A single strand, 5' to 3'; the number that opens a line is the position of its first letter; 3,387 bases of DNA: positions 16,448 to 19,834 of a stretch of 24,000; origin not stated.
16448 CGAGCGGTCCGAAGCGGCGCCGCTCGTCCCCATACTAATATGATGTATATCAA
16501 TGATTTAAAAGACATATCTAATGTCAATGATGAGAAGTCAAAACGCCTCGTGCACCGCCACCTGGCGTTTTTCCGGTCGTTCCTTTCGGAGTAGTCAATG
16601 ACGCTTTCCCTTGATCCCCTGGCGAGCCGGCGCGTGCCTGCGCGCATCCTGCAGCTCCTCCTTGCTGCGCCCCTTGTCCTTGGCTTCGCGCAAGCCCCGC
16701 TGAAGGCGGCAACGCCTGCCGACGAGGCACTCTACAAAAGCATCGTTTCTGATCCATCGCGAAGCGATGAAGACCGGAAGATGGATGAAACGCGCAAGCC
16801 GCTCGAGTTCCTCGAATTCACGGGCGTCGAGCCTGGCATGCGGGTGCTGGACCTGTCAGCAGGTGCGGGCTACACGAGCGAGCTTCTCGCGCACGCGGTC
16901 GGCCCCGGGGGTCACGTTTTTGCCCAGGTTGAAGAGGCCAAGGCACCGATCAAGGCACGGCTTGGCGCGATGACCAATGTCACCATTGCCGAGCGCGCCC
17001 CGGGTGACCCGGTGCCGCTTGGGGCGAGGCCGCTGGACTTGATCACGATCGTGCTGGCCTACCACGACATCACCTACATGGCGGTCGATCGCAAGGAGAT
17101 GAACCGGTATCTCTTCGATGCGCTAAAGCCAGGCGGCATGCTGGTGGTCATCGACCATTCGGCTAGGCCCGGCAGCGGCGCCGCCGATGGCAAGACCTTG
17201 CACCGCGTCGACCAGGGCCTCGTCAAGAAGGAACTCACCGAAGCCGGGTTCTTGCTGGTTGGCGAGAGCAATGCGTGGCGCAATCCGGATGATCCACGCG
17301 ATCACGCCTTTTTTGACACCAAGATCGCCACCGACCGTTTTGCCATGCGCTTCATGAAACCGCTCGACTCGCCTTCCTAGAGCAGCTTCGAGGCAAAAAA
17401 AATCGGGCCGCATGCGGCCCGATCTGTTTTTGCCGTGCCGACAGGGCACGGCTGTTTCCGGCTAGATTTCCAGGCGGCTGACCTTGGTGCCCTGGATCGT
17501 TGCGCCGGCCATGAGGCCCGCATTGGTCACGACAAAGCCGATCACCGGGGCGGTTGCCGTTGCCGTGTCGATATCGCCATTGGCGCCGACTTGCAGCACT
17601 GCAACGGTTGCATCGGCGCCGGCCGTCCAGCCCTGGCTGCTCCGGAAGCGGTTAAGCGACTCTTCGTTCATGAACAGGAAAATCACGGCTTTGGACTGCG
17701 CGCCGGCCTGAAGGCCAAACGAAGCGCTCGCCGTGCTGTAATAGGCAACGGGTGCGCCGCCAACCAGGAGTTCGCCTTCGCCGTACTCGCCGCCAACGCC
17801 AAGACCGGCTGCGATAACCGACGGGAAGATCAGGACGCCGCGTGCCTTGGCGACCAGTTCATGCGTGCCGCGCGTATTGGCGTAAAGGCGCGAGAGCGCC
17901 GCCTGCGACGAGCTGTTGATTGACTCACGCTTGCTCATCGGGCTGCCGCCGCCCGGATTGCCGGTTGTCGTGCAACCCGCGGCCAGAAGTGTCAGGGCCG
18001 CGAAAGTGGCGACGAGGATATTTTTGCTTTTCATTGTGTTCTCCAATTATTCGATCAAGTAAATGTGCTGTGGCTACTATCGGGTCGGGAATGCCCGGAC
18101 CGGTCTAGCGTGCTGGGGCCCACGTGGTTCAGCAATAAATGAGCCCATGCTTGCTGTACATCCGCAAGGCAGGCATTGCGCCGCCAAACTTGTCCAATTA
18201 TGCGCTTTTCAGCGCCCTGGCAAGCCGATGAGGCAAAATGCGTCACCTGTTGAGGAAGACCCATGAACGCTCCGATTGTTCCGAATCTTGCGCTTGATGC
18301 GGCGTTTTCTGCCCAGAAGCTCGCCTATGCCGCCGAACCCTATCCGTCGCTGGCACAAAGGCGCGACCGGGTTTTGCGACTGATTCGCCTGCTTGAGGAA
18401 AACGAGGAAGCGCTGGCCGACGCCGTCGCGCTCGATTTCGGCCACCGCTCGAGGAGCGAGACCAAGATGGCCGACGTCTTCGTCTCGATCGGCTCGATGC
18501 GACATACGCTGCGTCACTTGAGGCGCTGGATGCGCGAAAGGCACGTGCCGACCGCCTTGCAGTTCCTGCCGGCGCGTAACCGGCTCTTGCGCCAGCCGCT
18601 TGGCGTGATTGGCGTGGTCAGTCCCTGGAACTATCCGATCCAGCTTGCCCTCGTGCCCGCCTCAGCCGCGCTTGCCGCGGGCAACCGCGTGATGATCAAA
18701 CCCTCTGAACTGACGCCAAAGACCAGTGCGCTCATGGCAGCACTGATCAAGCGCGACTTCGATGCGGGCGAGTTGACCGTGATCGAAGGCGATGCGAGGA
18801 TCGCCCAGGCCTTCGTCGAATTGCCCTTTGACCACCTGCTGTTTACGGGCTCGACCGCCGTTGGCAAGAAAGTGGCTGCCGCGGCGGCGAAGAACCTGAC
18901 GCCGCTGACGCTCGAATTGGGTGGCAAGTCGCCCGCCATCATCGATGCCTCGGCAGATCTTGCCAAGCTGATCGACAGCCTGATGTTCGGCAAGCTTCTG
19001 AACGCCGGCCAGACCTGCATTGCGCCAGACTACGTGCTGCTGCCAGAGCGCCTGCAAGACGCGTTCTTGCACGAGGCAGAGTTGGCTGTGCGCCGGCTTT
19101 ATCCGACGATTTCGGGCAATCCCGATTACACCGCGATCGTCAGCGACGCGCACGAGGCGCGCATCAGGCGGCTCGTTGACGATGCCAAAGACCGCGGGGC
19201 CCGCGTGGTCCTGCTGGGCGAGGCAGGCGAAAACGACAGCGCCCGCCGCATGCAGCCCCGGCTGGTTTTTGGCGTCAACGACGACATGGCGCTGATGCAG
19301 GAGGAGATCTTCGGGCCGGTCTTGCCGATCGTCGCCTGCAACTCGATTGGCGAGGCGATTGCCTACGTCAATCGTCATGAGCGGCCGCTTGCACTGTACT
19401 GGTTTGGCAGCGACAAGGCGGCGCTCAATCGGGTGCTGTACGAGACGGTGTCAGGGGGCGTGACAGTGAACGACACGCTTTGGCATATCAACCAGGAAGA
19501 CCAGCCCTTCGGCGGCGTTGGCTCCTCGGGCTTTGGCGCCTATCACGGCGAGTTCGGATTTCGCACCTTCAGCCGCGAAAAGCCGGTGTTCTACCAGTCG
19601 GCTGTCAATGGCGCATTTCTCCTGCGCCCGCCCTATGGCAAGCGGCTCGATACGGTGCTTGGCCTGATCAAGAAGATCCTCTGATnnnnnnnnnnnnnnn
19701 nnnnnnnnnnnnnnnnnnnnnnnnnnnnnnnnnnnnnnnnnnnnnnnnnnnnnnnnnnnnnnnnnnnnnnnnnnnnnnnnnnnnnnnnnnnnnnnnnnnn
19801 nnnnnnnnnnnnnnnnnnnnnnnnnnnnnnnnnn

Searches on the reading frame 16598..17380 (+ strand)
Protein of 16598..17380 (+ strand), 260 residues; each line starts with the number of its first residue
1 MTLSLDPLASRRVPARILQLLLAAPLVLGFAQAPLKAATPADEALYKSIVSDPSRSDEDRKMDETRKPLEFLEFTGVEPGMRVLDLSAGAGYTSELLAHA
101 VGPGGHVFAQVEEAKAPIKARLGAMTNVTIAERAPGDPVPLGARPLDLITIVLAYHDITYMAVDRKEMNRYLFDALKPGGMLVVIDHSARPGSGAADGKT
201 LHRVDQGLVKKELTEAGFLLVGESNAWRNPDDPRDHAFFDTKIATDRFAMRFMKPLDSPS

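Call 4: search_protein_families(library=pfam, proteins=[window:16598-17380:+])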
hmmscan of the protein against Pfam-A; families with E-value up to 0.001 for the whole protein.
window:16598-17380:+ (260 aa): 2 families
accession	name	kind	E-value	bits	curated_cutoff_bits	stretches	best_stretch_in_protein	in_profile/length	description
PF01135.25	PCMT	-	4.7e-06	27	20.3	1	71-109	65-103/210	Protein-L-isoaspartate(D-aspartate) O-methyltransferase (PCMT)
PF13847.12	Methyltransf_31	-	0.00011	22.3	27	1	79-188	3-113/145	Methyltransferase domain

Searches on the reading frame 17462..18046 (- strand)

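Call 4: search_protein_families(library=pfam, proteins=[window:17462-18046:-])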
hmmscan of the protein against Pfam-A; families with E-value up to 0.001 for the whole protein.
window:17462-18046:- (194 aa): 1 family
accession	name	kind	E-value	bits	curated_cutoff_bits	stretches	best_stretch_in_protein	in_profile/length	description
PF04366.17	Ysc84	-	2.1e-13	50.5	25.1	1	107-190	2-86/127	Las17-binding protein actin regulator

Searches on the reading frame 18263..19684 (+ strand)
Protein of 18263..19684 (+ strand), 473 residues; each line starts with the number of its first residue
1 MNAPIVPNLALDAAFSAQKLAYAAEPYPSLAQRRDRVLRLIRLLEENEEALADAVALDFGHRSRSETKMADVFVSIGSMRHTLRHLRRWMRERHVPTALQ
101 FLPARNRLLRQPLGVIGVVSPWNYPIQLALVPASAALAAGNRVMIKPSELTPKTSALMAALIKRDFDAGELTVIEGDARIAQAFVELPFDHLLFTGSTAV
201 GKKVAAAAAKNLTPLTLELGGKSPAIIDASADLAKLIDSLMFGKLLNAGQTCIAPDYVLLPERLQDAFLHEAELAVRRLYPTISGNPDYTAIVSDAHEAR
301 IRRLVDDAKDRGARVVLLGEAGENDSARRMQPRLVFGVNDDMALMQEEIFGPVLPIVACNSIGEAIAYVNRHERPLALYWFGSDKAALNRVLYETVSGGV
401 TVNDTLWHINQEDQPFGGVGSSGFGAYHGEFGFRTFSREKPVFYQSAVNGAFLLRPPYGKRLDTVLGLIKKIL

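Call 4: search_protein_families(library=pfam, proteins=[window:18263-19684:+])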
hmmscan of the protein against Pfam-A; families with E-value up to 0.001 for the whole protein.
window:18263-19684:+ (473 aa): 1 family
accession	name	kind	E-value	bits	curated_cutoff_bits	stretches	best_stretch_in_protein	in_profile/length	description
PF00171.27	Aldedh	-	3.8e-94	316.3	23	1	13-440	33-459/461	Aldehyde dehydrogenase family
